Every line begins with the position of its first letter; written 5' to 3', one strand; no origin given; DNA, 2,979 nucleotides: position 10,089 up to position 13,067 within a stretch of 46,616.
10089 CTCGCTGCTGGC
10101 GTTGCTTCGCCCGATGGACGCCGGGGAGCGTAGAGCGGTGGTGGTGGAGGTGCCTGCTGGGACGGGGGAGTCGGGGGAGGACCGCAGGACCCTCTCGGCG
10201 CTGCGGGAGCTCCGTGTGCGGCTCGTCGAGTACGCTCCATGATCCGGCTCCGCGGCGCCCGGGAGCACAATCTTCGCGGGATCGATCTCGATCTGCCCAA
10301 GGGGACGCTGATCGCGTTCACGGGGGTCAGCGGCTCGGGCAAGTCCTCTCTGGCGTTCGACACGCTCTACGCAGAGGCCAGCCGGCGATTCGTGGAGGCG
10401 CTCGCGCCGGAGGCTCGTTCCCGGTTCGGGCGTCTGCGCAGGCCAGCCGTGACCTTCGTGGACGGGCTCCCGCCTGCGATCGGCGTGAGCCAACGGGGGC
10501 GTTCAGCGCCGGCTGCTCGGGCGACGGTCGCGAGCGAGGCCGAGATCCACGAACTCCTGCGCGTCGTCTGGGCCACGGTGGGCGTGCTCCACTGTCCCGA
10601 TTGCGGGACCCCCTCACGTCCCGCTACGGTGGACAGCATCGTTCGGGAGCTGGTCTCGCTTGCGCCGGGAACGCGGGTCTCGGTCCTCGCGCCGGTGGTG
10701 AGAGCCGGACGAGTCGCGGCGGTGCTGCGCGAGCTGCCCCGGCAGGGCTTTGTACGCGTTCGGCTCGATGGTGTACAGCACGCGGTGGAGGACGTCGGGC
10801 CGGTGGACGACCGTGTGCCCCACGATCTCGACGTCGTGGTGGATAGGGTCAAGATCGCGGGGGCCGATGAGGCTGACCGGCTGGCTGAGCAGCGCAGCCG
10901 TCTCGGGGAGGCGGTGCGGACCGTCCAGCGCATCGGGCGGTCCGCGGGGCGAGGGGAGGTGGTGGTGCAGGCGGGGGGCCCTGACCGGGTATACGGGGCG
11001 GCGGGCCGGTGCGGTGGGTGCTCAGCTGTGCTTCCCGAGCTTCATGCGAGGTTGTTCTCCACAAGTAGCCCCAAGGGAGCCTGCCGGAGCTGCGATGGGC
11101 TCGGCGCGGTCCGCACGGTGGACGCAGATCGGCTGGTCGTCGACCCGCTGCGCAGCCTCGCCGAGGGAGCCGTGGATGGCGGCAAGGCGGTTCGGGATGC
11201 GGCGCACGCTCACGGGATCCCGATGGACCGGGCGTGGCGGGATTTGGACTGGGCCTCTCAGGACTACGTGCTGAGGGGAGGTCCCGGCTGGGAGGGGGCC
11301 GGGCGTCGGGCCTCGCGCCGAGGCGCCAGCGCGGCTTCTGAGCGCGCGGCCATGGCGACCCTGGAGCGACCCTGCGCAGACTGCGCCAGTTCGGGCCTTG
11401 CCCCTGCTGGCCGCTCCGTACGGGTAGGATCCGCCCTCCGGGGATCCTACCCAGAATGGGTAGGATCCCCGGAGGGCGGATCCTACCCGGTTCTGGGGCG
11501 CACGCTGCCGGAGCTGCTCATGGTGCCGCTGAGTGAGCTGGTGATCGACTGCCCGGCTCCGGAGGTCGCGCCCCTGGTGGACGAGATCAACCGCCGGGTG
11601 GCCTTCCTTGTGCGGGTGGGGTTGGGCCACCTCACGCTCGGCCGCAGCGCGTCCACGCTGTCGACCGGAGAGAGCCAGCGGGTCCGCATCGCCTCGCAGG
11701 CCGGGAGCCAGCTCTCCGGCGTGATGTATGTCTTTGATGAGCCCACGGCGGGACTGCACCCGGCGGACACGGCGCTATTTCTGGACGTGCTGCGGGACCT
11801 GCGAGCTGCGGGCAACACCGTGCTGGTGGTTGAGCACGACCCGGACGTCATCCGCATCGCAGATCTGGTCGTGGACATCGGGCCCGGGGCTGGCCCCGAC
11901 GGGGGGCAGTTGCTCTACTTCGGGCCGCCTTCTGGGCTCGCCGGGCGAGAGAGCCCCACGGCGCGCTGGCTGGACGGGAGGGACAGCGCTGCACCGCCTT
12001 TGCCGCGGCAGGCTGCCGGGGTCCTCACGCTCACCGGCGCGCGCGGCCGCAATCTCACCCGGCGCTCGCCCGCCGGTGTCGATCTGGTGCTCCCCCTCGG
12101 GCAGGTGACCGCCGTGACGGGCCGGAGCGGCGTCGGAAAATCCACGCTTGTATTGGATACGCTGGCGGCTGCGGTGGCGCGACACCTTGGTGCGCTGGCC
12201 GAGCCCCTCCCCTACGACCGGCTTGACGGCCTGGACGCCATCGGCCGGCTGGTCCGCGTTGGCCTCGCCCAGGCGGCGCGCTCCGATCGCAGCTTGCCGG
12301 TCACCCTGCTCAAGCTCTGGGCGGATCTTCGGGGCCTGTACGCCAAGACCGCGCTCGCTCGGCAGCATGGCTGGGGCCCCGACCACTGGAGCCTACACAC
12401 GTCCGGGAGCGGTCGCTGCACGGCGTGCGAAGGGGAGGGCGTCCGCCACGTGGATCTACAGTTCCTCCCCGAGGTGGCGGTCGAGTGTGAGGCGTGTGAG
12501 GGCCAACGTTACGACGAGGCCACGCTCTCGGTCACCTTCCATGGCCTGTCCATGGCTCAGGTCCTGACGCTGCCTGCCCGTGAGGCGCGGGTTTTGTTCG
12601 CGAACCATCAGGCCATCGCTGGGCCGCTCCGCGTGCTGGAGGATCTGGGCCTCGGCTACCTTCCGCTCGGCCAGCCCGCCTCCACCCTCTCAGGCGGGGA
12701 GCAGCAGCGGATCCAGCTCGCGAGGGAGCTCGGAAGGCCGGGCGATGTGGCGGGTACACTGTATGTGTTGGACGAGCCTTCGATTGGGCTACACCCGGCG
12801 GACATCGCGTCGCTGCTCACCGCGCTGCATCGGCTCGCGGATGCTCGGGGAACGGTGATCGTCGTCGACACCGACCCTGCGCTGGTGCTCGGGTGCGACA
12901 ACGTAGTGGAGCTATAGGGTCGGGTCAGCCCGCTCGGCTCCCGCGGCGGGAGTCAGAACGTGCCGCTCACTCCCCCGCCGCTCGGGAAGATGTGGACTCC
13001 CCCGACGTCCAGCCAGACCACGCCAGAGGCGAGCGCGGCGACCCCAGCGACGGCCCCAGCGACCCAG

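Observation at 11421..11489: A 69-nt perfect nested palindrome is inserted in-frame in a UvrA-family gene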

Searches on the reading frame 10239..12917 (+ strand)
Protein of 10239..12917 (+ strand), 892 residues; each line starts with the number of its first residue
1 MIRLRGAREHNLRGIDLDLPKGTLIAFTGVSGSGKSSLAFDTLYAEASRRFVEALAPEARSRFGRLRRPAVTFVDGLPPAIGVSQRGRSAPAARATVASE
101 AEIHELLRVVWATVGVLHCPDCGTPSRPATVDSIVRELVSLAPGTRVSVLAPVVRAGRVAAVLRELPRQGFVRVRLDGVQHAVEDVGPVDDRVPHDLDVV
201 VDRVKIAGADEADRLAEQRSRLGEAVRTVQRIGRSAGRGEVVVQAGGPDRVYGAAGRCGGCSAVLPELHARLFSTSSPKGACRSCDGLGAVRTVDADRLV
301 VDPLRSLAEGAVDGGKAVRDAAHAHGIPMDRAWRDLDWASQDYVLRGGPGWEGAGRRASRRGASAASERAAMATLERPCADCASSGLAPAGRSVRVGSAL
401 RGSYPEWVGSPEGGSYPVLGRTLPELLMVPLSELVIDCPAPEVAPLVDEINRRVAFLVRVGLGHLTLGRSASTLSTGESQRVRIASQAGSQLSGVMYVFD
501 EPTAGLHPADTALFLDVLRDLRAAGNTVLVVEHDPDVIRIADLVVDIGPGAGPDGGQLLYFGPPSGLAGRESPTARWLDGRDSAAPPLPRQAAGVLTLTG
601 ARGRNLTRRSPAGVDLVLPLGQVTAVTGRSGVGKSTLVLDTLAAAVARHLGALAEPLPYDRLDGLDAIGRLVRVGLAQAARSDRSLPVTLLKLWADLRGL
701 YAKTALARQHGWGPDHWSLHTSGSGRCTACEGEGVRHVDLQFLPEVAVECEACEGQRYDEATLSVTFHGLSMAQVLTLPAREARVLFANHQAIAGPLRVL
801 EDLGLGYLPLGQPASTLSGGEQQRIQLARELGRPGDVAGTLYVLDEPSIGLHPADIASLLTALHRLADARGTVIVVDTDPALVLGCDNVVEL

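Call 7: search_protein_families(library=pfam, proteins=[window:10239-12917:+])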
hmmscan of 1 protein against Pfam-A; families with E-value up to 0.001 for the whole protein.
window:10239-12917:+ (892 aa): 10 families
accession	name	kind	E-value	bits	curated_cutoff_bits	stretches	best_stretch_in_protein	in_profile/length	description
PF00005.33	ABC_tran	-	5.1e-18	66.4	25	0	12-39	1-28/137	ABC transporter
PF17760.6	UvrA_inter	-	7.5e-17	61.6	23.3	1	130-228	2-94/109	UvrA interaction domain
PF13304.12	AAA_21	-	2.1e-09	38.4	27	0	471-535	235-300/304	AAA domain, putative AbiEii toxin, Type IV TA system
PF13555.12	AAA_29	-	4.3e-07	30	27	0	622-638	23-39/61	P-loop containing region of AAA domain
PF13481.12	AAA_25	-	5e-07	30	27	1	615-648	27-59/195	AAA domain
PF13191.12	AAA_16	-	5.8e-06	27.3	32.6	0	623-659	26-66/167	AAA ATPase domain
PF03193.22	RsgA_GTPase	-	6.3e-05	23.3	30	0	621-639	106-124/174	RsgA GTPase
PF13401.12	AAA_22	-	0.0001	23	27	0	622-645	6-29/130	AAA domain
PF00684.25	DnaJ_CXXCXGXG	-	0.00013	22.6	32.7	0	725-756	16-50/65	DnaJ central domain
PF20703.3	nSTAND1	-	0.00034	20.8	27.1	0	18-45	29-56/379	Novel STAND NTPase 1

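Call 8: search_protein_families(library=ncbifam, proteins=[window:10239-12917:+])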
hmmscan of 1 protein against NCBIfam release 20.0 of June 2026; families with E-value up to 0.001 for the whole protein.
window:10239-12917:+ (892 aa): 148 families (the best 25 are shown)
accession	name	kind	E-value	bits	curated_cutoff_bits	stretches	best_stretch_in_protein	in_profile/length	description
TIGR00630.1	uvra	equivalog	8.4e-216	719.2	729.8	1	2-892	2-903/924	excinuclease ABC subunit UvrA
NF001503.0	PRK00349.1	equivalog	8.7e-216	719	1147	1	2-892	6-905/943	excinuclease ABC subunit UvrA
NF001885.0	PRK00635.1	equivalog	5.9e-129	431.5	3054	2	440-892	443-884/1809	excinuclease ABC subunit A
TIGR03608.1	L_ocin_972_ABC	subfamily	8.3e-32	110.3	254.85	2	451-547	113-206/206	putative bacteriocin export ABC transporter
TIGR02857.1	CydD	equivalog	2.2e-31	109.4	435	2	794-892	435-529/529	thiol reductant ABC exporter subunit CydD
NF040873.1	AztA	equivalog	1.2e-27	96.7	220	2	456-545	103-189/191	zinc ABC transporter ATP-binding protein AztA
TIGR01166.1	cbiO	subfamily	1.9e-26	92.7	211.8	2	448-537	102-189/190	cobalt ABC transporter, ATP-binding protein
TIGR02673.1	FtsE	equivalog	1.1e-24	87.3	264.85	2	449-539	113-201/214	cell division ATP-binding protein FtsE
NF010068.0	PRK13548.1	equivalog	1.7e-24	86.3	261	2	814-877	135-200/261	heme ABC transporter ATP-binding protein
TIGR02868.1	CydC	equivalog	5e-24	84.8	329.05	3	810-876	465-527/530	thiol reductant ABC exporter subunit CydC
TIGR02315.1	ABC_phnC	equivalog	1.4e-23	83.6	266.1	2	451-538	124-209/243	phosphonate ABC transporter ATP-binding protein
TIGR04521.1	ECF_ATPase_2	equivalog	1.7e-23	83.1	330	2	449-545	119-216/279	energy-coupling factor transporter ATPase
NF007826.0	PRK10535.1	equivalog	6.9e-23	80.8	966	2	451-550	123-219/648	macrolide ABC transporter ATP-binding protein/permease MacB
TIGR03873.1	F420-0_ABC_ATP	hypoth_equivalog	2.1e-22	79.6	372.4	2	456-545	121-208/256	putative F420-0 ABC transporter ATP-binding protein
TIGR02211.1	LolD_lipo_ex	equivalog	1.4e-20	73.8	307.75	1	452-547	121-214/221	lipoprotein-releasing ABC transporter ATP-binding protein LolD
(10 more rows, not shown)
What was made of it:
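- On UvrA (host protein): NF001503 scores 719 against a cut-off of 1147 (call 8).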
